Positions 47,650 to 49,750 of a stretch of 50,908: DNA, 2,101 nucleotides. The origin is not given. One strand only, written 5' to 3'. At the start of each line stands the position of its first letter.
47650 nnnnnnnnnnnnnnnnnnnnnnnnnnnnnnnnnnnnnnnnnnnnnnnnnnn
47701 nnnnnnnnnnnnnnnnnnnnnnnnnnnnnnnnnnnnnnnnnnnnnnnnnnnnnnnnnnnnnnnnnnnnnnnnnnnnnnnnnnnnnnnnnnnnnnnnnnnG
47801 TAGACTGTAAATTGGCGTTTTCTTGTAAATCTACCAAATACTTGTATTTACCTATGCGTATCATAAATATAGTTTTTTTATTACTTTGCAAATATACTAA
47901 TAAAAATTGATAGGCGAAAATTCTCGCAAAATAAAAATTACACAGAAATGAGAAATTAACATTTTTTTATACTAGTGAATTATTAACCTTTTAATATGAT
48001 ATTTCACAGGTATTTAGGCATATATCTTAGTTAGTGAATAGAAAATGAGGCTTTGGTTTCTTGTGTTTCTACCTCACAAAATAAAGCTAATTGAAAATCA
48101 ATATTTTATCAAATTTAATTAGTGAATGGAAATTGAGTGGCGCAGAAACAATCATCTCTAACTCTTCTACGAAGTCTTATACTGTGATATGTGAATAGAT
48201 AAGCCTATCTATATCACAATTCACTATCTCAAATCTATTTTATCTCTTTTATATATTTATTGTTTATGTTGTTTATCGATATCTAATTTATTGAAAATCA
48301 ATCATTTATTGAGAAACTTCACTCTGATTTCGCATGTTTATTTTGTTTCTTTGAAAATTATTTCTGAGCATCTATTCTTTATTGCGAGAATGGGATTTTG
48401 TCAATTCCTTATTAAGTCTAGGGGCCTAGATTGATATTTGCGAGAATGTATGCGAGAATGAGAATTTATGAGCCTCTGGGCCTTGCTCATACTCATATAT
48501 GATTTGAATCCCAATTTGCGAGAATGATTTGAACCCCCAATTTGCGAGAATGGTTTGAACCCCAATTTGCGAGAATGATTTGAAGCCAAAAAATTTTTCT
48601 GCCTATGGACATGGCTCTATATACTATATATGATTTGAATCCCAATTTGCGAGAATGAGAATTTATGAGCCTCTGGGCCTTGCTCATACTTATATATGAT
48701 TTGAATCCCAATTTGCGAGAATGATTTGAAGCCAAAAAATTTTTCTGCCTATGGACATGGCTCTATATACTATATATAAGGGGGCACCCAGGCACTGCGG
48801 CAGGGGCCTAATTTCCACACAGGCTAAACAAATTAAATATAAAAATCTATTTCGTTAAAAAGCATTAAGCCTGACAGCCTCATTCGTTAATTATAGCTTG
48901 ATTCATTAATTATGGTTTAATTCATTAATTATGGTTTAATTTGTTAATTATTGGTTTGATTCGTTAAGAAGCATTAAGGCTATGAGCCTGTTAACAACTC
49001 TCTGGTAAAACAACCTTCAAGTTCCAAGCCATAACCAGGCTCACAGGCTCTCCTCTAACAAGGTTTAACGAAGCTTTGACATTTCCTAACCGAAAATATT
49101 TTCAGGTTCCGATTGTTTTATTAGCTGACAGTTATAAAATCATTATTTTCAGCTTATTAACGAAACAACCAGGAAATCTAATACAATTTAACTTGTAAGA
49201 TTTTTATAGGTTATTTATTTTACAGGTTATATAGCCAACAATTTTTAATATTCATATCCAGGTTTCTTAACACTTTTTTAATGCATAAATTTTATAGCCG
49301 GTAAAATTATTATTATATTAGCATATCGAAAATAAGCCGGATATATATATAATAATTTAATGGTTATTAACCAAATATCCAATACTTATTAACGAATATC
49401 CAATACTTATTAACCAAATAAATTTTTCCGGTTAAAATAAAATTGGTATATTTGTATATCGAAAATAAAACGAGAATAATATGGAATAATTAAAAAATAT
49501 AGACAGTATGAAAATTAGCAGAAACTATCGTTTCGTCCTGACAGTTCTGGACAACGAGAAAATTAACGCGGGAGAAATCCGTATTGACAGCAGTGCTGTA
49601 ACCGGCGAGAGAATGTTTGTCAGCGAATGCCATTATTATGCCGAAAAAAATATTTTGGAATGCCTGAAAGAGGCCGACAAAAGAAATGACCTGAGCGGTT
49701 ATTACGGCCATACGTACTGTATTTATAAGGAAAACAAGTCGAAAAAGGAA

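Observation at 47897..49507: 1.6-kb gene-free region packed with at least four unrelated repeat families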

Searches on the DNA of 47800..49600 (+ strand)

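Call 15: search_dna_similar(query=window:47800-49600:+, collection=phages, mode=distant)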
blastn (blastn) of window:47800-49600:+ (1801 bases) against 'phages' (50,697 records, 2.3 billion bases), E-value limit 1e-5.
Records with a match: 1; places in all: 1; records where one place covers at least 80% of the query: 0.
Best place of each record, by identity: 80-90% 1.
By first word of the organism name: Bacteriophage 1.
By host as written in the record: - 1.
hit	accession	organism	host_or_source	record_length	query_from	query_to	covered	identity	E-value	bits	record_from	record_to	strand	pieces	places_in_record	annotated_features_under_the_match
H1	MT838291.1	Bacteriophage sp.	human fecal samples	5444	1042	1427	19%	87.7%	2e-88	423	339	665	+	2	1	record has no annotation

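Call 19: get_annotated_region(hit=H1, flank=5000)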
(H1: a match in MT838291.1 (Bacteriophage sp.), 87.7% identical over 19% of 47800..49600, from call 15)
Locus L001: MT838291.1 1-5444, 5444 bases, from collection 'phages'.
description: UNVERIFIED: Bacteriophage sp. clone scaffold_7234 genomic sequence.
organism: Bacteriophage sp. (NCBI taxid 38018)
taxonomy: Viruses
host: -; source: human fecal samples; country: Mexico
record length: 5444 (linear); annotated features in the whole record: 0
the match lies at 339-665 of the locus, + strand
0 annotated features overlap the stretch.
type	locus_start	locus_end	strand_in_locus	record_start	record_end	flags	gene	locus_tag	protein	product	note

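Call 78: search_rna_families(source=window, start=47800, end=49600, threshold=evalue, max_evalue=1)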
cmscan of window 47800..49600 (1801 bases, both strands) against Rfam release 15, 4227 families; matches with E-value up to 1: 1.
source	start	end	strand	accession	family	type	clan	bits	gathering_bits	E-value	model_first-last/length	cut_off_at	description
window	49104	49180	+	RF00852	mir-231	Gene; miRNA;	-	21.4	50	0.39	1-80/80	no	mir-231 microRNA precursor family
